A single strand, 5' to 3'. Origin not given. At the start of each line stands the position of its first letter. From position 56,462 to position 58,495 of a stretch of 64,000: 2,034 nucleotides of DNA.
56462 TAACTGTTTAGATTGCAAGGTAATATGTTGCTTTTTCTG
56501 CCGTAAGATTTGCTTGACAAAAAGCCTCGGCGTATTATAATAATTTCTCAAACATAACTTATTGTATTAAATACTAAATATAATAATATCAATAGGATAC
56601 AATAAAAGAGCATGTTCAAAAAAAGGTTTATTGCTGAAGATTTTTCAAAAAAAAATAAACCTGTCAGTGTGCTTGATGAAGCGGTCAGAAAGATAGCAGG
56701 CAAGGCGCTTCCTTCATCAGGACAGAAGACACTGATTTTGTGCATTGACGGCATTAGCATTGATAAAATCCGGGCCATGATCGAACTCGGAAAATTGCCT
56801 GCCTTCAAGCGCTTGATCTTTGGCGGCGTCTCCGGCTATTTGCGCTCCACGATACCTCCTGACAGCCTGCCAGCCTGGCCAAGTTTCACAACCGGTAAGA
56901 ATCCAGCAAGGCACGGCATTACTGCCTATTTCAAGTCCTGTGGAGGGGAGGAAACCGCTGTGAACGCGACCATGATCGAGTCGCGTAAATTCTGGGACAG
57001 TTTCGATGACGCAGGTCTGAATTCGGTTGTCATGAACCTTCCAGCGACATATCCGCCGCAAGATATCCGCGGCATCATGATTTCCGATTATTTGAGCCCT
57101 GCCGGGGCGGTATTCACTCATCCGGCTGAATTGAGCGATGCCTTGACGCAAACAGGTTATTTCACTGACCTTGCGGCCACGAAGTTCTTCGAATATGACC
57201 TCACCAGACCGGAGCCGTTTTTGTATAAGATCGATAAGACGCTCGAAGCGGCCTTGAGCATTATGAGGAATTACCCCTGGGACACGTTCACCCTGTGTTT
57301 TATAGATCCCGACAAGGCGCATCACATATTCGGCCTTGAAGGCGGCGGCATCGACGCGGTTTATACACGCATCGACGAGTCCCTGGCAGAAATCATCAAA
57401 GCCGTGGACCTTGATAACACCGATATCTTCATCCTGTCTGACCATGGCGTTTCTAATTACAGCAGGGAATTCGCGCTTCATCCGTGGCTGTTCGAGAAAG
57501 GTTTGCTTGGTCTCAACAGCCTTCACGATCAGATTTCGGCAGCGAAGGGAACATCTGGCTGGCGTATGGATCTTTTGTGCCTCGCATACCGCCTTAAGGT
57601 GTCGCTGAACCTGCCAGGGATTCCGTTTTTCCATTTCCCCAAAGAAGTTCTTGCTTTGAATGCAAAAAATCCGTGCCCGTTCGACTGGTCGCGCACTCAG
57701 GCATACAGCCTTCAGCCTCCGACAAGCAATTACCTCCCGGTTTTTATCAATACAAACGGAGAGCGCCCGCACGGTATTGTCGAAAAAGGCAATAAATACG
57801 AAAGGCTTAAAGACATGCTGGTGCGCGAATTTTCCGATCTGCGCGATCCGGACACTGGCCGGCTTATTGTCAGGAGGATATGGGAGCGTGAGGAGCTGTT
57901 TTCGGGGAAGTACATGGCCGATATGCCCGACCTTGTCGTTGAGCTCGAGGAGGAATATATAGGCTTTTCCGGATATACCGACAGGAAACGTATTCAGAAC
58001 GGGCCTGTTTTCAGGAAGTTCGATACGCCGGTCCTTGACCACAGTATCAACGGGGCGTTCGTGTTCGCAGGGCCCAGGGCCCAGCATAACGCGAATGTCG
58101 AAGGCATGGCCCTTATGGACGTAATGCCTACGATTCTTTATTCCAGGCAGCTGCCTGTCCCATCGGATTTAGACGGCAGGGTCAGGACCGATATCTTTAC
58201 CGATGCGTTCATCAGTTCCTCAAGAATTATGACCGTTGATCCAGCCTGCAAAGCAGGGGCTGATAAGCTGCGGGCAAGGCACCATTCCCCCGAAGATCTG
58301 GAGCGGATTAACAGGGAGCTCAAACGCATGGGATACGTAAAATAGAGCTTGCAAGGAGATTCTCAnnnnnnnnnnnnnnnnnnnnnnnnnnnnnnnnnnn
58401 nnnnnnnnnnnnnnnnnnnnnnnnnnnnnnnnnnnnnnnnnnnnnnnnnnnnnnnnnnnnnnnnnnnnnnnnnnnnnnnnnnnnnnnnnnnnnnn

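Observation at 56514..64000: Phosphonate biosynthesis locus with no visible aminotransferase/dehydrogenase step, flanked by AP-superfamily, rSAM/SPASM and sulfatase genes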

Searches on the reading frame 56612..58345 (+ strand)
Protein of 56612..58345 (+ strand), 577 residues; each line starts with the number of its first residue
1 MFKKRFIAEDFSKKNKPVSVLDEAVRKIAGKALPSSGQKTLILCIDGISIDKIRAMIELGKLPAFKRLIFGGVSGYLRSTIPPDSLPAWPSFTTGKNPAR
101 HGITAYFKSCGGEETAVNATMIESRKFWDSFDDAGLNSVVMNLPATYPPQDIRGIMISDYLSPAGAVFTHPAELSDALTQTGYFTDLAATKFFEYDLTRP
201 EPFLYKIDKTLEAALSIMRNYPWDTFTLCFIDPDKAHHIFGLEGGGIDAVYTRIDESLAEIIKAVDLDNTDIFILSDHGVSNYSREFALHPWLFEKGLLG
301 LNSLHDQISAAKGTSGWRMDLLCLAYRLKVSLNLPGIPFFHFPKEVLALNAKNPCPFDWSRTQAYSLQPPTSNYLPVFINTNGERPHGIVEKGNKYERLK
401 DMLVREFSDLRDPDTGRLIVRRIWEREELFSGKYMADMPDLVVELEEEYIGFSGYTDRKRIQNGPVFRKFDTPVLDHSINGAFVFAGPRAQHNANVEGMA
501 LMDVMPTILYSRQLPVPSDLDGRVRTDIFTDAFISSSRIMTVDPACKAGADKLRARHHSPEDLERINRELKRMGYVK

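Call 3: search_protein_families(library=pfam, proteins=[window:56612-58345:+], max_evalue=0.01)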
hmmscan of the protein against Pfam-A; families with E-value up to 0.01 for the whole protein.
window:56612-58345:+ (577 aa): 1 family
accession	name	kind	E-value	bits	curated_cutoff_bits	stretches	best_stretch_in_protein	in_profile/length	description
PF01663.27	Phosphodiest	-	4.8e-33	115.6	23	1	40-305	1-241/342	Type I phosphodiesterase / nucleotide pyrophosphatase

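Call 20: search_protein_families(library=ncbifam, proteins=[window:56612-58345:+], max_evalue=0.001)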
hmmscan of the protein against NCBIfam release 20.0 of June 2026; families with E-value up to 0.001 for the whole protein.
window:56612-58345:+ (577 aa): 2 families
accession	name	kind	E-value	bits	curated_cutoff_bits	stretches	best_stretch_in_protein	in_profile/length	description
TIGR02335.1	hydr_PhnA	equivalog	2.6e-06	26.8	407.55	1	36-135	11-113/408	phosphonoacetate hydrolase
TIGR01307.1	pgm_bpd_ind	equivalog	8.7e-05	21.2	330.65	0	216-283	378-443/504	2,3-bisphosphoglycerate-independent phosphoglycerate mutase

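Call 21: find_homologous_proteins(query=window:56612-58345:+, max_evalue=1e-10)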
Query window:56612-58345:+ (577 aa): 41 proteins with E <= 1e-10 among 8000 candidates.
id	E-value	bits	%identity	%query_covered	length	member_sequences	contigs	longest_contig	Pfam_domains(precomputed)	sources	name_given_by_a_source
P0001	0.0e+0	1340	100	100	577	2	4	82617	PF01663.28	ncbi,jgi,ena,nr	ncbi:MAG TPA: alkaline phosphatase family protein [Candidatus Omnitrophota bacterium]|nr:alkaline ph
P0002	9.2e-287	970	71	100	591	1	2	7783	PF01663.28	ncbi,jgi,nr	ncbi:MAG TPA: alkaline phosphatase family protein [Candidatus Omnitrophota bacterium]|nr:alkaline ph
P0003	7.3e-243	825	61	100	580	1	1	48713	PF01663.28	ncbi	ncbi:MAG: alkaline phosphatase family protein [Candidatus Omnitrophota bacterium]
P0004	5.6e-239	813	58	100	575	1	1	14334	PF01663.28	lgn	-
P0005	1.2e-220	752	54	100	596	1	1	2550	PF01676.24,PF01663.28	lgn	-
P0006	2.4e-217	741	56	100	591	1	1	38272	PF01663.28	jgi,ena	-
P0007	3.9e-210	717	52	98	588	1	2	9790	PF01663.28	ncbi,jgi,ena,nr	ncbi:MAG: hypothetical protein DRP74_06445 [Candidatus Omnitrophota bacterium]|nr:MAG: hypothetical 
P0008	1.6e-196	672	50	99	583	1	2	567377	PF01663.28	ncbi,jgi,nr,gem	ncbi:MAG: hypothetical protein C4533_04255 [Candidatus Omnitrophota bacterium]|jgi:predicted AlkP su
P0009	3.0e-124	434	53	62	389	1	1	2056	PF01663.28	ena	-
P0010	1.4e-63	233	31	93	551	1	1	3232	PF01663.28,PF00884.29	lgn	-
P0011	4.0e-63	232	31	93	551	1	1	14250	PF01663.28,PF00884.29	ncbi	-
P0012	3.4e-61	226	31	93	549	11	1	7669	PF01663.28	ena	-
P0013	1.5e-55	207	29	94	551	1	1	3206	PF01663.28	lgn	-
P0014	1.3e-53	201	28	93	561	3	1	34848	PF01663.28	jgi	jgi:predicted AlkP superfamily phosphohydrolase/phosphomutase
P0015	1.8e-51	193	28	93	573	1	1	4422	PF01663.28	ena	-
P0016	9.8e-48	181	29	89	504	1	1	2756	PF01663.28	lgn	-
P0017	3.4e-47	179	27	94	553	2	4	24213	PF01663.28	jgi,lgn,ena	-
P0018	4.6e-43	166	27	87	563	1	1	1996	PF01663.28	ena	-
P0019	1.7e-41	160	25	84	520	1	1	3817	PF01663.28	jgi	jgi:predicted AlkP superfamily phosphohydrolase/phosphomutase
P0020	1.7e-40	157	26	83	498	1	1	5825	PF01663.28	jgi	jgi:predicted AlkP superfamily phosphohydrolase/phosphomutase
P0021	5.4e-38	149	25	93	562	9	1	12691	PF01663.28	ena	-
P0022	1.1e-37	148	30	62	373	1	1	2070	PF01663.28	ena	-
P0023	3.5e-36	143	24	83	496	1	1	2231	PF01663.28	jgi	jgi:predicted AlkP superfamily phosphohydrolase/phosphomutase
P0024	1.7e-27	114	28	48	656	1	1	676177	PF01663.28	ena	-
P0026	1.2e-25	108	27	84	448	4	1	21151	PF01663.28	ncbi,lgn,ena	-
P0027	2.7e-24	104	25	87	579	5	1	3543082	PF01663.28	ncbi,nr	ncbi:MAG: alkaline phosphatase family protein [Myxococcales bacterium]|nr:MAG: alkaline phosphatase 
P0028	8.7e-24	102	23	84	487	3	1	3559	PF01663.28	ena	-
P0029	8.6e-22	95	25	93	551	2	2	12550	PF01663.28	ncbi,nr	ncbi:MAG: alkaline phosphatase family protein [Planctomycetes bacterium]|nr:alkaline phosphatase fam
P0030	5.3e-20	90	23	51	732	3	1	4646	PF01663.28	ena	-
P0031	2.6e-17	81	24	84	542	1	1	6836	PF01663.28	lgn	-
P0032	5.3e-17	80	26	37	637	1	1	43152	PF01663.28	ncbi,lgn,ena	-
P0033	7.2e-17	79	26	25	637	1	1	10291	PF01663.28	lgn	-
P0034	1.4e-14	72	22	94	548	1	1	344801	PF01663.28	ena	-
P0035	2.0e-14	71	29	31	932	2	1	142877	PF14559.13,PF23914.2,PF00515.35,PF13432.13,PF13428.13,PF13429.13,PF01663.28,PF07719.24,PF13174.13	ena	-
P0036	7.8e-14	69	24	84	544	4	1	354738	PF01663.28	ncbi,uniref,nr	ncbi:alkaline phosphatase family protein [Tautonia marina]|uniref:alkaline phosphatase family protei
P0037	2.1e-13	68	23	93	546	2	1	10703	PF01663.28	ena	-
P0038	6.8e-13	66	23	38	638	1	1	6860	PF01663.28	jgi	jgi:predicted AlkP superfamily phosphohydrolase/phosphomutase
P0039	9.2e-12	62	22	85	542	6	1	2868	PF01663.28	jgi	jgi:predicted AlkP superfamily phosphohydrolase/phosphomutase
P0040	1.2e-11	62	31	24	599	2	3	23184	PF01663.28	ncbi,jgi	jgi:arylsulfatase A-like enzyme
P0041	1.3e-11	62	28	22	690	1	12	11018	PF01663.28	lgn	-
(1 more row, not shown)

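Call 22: find_encoding_contigs(protein=P0003, flank=10000, max_places=2)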
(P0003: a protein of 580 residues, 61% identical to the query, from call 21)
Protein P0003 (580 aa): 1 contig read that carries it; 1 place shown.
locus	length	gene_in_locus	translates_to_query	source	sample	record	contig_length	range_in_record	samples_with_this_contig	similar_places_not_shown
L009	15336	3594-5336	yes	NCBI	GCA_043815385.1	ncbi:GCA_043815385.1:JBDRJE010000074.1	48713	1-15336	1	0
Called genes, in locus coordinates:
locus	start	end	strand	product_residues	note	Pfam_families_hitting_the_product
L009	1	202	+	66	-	?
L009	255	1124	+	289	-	PF00483:NTP_transferase, PF12804:NTP_transf_3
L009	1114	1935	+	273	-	PF01370:Epimerase, PF04321:RmlD_sub_bind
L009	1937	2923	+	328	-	PF00106:adh_short (weak), PF01073:3Beta_HSD, PF01370:Epimerase, PF02719:Polysacc_synt_2, PF04321:RmlD_sub_bind, PF07993:NAD_binding_4, PF13460:NAD_binding_10 (weak), PF16363:GDP_Man_Dehyd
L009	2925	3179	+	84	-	PF04193:PQ-loop, PF03083:MtN3_slv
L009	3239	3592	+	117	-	PF13412:HTH_24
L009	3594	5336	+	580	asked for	PF01663:Phosphodiest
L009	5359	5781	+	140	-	PF01467:CTP_transf_like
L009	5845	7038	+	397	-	PF07690:MFS_1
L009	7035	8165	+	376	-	PF00884:Sulfatase, PF16347:SGSH_C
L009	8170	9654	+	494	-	PF01943:Polysacc_synt, PF13440:Polysacc_synt_3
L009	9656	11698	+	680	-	PF13489:Methyltransf_23, PF08241:Methyltransf_11, PF08242:Methyltransf_12 (weak), PF13439:Glyco_transf_4, PF13579:Glyco_trans_4_4, PF13477:Glyco_trans_4_2 (weak), PF00534:Glycos_transf_1, PF13692:Glyco_trans_1_4, +1 more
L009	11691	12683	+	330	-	PF01073:3Beta_HSD, PF01370:Epimerase, PF02719:Polysacc_synt_2, PF04321:RmlD_sub_bind, PF05368:NmrA, PF07993:NAD_binding_4, PF16363:GDP_Man_Dehyd, PF13460:NAD_binding_10, +1 more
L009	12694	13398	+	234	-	PF00483:NTP_transferase, PF12804:NTP_transf_3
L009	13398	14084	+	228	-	PF00535:Glycos_transf_2, PF10111:Glyco_tranf_2_2, PF13641:Glyco_tranf_2_3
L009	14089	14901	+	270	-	PF01522:Polysacc_deac_1, PF11959:DUF3473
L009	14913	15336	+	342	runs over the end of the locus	PF04339:FemAB_like (faint), PF13480:Acetyltransf_6, PF02388:FemAB (weak)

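Call 23: find_encoding_contigs(protein=P0006, flank=10000, max_places=2)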
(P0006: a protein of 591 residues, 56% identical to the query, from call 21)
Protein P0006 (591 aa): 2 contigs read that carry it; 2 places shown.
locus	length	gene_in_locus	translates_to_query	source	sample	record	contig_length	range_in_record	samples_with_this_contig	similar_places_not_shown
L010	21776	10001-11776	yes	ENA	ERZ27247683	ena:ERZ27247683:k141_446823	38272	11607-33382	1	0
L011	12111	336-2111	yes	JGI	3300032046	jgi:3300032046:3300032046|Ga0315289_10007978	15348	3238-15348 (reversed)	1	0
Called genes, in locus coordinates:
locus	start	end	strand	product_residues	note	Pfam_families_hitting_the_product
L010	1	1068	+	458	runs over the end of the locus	PF08323:Glyco_transf_5, PF13439:Glyco_transf_4 (weak), PF00534:Glycos_transf_1, PF13692:Glyco_trans_1_4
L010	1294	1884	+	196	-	PF01121:CoaE, PF13238:AAA_18 (weak)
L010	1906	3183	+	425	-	PF07498:Rho_N, PF07497:Rho_RNA_bind, PF00006:ATP-synt_ab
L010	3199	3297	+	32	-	-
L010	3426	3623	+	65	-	PF01197:Ribosomal_L31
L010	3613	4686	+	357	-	PF03462:PCRF, PF00472:RF-1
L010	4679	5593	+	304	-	PF17827:PrmC_N, PF06325:PrmA, PF05971:Methyltransf_10 (weak), PF02475:TRM5-TYW2_MTfase (weak), PF05175:MTS, PF09445:Methyltransf_15 (weak), PF13847:Methyltransf_31, PF13649:Methyltransf_25, +3 more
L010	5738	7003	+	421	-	PF00275:EPSP_synthase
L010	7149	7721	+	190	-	PF00117:GATase, PF07722:Peptidase_C26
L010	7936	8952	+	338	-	PF02885:Glycos_trans_3N, PF00591:Glycos_transf_3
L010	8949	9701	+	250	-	PF00218:IGPS, PF01729:QRPTase_C (weak)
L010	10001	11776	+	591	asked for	PF01663:Phosphodiest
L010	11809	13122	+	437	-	PF01467:CTP_transf_like, PF13714:PEP_mutase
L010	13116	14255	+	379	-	PF02776:TPP_enzyme_N, PF02775:TPP_enzyme_C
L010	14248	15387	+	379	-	PF00465:Fe-ADH, PF13685:Fe-ADH_2, PF25137:ADH_Fe_C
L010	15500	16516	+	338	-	PF00884:Sulfatase, PF16347:SGSH_C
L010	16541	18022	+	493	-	PF01943:Polysacc_synt, PF13440:Polysacc_synt_3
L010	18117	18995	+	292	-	PF05575:V_cholerae_RfbT (weak), PF05050:Methyltransf_21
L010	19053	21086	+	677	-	PF13489:Methyltransf_23, PF08241:Methyltransf_11, PF08242:Methyltransf_12, PF13649:Methyltransf_25 (weak), PF13439:Glyco_transf_4, PF13579:Glyco_trans_4_4, PF00534:Glycos_transf_1, PF13692:Glyco_trans_1_4, +1 more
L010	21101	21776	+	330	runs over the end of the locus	PF00106:adh_short (weak), PF01073:3Beta_HSD, PF01370:Epimerase, PF02719:Polysacc_synt_2, PF04321:RmlD_sub_bind, PF07993:NAD_binding_4, PF16363:GDP_Man_Dehyd, PF13460:NAD_binding_10, +1 more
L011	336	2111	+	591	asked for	PF01663:Phosphodiest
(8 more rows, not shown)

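Call 24: find_encoding_contigs(protein=P0008, flank=10000, max_places=2)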
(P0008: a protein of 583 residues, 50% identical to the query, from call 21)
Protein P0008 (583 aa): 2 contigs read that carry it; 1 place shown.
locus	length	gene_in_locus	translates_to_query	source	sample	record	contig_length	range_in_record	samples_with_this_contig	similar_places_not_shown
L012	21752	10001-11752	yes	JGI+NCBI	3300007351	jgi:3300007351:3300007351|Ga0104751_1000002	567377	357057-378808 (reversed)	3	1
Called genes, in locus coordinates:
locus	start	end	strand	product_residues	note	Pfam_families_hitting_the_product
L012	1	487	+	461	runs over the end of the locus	PF02878:PGM_PMM_I, PF02879:PGM_PMM_II, PF02880:PGM_PMM_III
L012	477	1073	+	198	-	PF01553:Acyltransferase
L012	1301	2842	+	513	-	PF21710:Spt6_S1 (faint), PF00575:S1, PF13509:S1_2 (faint), PF00575:S1, PF23459:S1_RRP5 (weak), PF00575:S1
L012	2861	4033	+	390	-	PF00579:tRNA-synt_1b, PF22421:SYY_C-terminal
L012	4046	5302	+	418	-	PF01943:Polysacc_synt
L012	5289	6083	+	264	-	PF00535:Glycos_transf_2, PF10111:Glyco_tranf_2_2, PF13641:Glyco_tranf_2_3 (weak)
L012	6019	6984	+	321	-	PF00535:Glycos_transf_2, PF13641:Glyco_tranf_2_3, PF13632:Glyco_trans_2_3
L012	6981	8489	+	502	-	PF02310:B12-binding (weak), PF04055:Radical_SAM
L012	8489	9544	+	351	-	-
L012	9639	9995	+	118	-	PF13412:HTH_24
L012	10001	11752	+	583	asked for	PF01663:Phosphodiest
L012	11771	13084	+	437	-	PF01467:CTP_transf_like, PF13714:PEP_mutase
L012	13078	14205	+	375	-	PF02776:TPP_enzyme_N, PF02775:TPP_enzyme_C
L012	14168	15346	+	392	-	PF00465:Fe-ADH, PF13685:Fe-ADH_2 (weak), PF25137:ADH_Fe_C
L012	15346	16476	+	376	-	PF00884:Sulfatase, PF01663:Phosphodiest (faint), PF16347:SGSH_C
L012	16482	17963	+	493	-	PF01943:Polysacc_synt, PF13440:Polysacc_synt_3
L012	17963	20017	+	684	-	PF13489:Methyltransf_23, PF08241:Methyltransf_11, PF08242:Methyltransf_12, PF13649:Methyltransf_25, PF13847:Methyltransf_31, PF13439:Glyco_transf_4, PF13579:Glyco_trans_4_4, PF00534:Glycos_transf_1, +2 more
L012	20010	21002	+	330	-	PF00106:adh_short (weak), PF01073:3Beta_HSD, PF01370:Epimerase, PF02719:Polysacc_synt_2, PF04321:RmlD_sub_bind (weak), PF07993:NAD_binding_4, PF16363:GDP_Man_Dehyd, PF13460:NAD_binding_10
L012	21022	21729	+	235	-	PF00483:NTP_transferase, PF12804:NTP_transf_3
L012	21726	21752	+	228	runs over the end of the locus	PF00535:Glycos_transf_2, PF10111:Glyco_tranf_2_2 (weak), PF13641:Glyco_tranf_2_3 (weak)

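Call 43: search_protein_families(library=pfam, proteins=[L009:5359-5781:+, L009:5845-7038:+], max_evalue=0.01)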
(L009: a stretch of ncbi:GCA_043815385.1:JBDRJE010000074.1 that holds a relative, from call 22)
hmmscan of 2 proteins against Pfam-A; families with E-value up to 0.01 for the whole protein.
L009:5359-5781:+ (140 aa): 1 family
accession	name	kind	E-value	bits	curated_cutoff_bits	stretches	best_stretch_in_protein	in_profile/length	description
PF01467.32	CTP_transf_like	-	7e-16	59.1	21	1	11-132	7-132/133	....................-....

L009:5845-7038:+ (397 aa): 1 family
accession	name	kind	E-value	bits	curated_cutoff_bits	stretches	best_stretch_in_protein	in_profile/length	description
PF07690.21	MFS_1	-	7.8e-35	120.8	33.4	1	10-344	1-345/347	Major Facilitator Superfamily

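Call 48: search_solved_structures(query=window:56612-58345:+, max_evalue=0.01, show_alignments=1)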
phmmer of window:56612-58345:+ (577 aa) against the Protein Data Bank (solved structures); distinct sequences matched with E-value up to 0.01: 3.
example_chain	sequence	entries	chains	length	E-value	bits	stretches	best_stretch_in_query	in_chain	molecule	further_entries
3t02_A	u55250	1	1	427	3.4e-08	35.6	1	29-281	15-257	phosphonoacetate hydrolase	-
3szy_A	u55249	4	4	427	3.4e-08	35.6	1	29-281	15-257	phosphonoacetate hydrolase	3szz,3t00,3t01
5vpu_A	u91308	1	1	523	0.005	18.6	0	482-523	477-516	2,3-bisphosphoglycerate-independent phosphoglycerate mutase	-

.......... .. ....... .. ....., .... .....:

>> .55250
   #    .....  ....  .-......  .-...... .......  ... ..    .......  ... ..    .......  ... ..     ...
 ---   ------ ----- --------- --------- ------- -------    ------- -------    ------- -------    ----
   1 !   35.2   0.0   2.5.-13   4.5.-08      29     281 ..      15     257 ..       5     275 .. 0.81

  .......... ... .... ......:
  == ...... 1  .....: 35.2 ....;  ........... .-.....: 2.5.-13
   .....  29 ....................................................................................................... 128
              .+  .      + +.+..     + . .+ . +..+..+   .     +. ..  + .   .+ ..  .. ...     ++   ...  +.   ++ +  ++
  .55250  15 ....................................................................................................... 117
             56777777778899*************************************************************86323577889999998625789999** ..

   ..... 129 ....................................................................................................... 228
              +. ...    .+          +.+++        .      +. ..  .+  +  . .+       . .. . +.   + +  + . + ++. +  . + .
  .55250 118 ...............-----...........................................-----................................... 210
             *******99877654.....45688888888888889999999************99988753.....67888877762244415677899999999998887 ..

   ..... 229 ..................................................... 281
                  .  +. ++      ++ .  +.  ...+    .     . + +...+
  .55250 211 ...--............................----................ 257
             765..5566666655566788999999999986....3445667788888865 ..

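Call 56: find_encoding_contigs(protein=P0011, flank=8000, max_places=1)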
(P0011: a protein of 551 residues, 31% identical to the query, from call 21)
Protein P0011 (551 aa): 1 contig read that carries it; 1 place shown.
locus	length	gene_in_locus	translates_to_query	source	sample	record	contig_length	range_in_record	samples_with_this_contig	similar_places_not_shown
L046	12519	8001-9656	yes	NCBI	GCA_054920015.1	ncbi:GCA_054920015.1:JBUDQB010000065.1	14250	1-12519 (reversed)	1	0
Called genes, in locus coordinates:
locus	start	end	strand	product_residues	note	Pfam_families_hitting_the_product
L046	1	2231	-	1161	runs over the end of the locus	PF00989:PAS, PF08448:PAS_4, PF13426:PAS_9, PF01590:GAF, PF08447:PAS_3, PF01590:GAF, PF13185:GAF_2, PF13492:GAF_3, +7 more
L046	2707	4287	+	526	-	PF13231:PMT_2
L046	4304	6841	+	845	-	-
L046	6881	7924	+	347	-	PF00535:Glycos_transf_2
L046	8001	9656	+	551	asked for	PF01663:Phosphodiest, PF00884:Sulfatase (weak)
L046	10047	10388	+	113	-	PF00355:Rieske, PF13806:Rieske_2, PF22543:Rieske_4 (faint)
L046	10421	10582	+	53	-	PF00301:Rubredoxin, PF21349:RUBY_RBDX (faint)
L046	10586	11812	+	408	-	PF00890:FAD_binding_2 (faint), PF01266:DAO (faint), PF03486:HI0933_like (faint), PF07992:Pyr_redox_2, PF13450:NAD_binding_8 (faint), PF00070:Pyr_redox, PF18267:Rubredoxin_C, PF14759:Reductase_C (faint)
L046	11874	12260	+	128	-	PF01880:Desulfoferrodox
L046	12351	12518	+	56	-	?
